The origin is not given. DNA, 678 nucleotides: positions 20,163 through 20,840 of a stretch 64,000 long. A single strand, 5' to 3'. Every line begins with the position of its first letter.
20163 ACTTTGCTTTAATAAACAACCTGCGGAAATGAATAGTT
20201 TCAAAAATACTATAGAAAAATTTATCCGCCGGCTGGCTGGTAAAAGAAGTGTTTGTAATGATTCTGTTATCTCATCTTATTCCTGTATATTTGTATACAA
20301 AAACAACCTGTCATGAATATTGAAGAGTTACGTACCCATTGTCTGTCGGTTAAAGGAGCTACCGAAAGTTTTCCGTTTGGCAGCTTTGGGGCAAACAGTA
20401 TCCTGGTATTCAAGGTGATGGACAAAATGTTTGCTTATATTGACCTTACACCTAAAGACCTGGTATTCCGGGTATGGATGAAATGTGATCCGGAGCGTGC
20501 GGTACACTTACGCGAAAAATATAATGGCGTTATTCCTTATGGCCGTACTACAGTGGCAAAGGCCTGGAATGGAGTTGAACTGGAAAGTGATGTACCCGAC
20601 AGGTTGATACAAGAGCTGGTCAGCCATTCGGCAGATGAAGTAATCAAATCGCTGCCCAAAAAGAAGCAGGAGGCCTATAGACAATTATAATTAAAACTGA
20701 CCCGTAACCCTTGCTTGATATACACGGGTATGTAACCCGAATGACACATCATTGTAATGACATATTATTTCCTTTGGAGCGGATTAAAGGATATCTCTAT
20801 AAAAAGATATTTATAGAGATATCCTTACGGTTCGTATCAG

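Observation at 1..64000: About 22-23 accessory loci are broken while every recognisable core gene is intact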

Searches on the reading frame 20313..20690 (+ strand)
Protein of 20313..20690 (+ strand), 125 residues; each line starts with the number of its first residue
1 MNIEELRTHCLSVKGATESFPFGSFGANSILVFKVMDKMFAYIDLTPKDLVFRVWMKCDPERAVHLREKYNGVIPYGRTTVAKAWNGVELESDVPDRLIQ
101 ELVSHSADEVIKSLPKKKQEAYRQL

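Call 17: find_encoding_contigs(protein=window:20313-20690:+, flank=10000, max_places=10)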
Protein window:20313-20690:+ (125 aa): 5 contigs read that carry it; 5 places shown.
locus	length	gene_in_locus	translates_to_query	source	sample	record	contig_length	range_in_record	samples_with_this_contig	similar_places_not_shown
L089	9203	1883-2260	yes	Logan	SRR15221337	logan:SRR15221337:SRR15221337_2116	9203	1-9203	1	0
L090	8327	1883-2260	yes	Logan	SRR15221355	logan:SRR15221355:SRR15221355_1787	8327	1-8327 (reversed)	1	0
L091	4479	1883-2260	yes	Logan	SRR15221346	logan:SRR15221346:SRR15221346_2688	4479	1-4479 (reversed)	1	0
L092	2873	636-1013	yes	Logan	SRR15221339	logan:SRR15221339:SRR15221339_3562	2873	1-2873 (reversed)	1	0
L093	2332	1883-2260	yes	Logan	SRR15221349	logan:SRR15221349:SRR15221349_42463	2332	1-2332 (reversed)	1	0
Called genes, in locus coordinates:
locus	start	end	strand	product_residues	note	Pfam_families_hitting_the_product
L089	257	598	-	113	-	-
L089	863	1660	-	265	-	PF08392:FAE1_CUT1_RppA, PF00195:Chal_sti_synt_N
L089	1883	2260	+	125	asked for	PF04237:YjbR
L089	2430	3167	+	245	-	PF13089:PP_kinase_N, PF02503:PP_kinase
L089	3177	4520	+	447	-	PF02503:PP_kinase, PF17941:PP_kinase_C_1, PF13091:PLDc_2, PF13090:PP_kinase_C, PF13091:PLDc_2 (weak)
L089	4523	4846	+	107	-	-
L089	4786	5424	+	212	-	PF02541:Ppx-GppA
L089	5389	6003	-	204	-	PF01575:MaoC_dehydratas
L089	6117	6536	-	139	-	-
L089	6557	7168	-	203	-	PF16126:DUF4838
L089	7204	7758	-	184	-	PF16126:DUF4838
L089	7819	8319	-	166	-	PF02838:Glyco_hydro_20b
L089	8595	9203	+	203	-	?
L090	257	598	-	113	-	-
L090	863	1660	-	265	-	PF00195:Chal_sti_synt_N, PF08392:FAE1_CUT1_RppA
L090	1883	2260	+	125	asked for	PF04237:YjbR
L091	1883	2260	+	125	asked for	PF04237:YjbR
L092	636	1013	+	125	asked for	PF04237:YjbR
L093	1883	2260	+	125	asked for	PF04237:YjbR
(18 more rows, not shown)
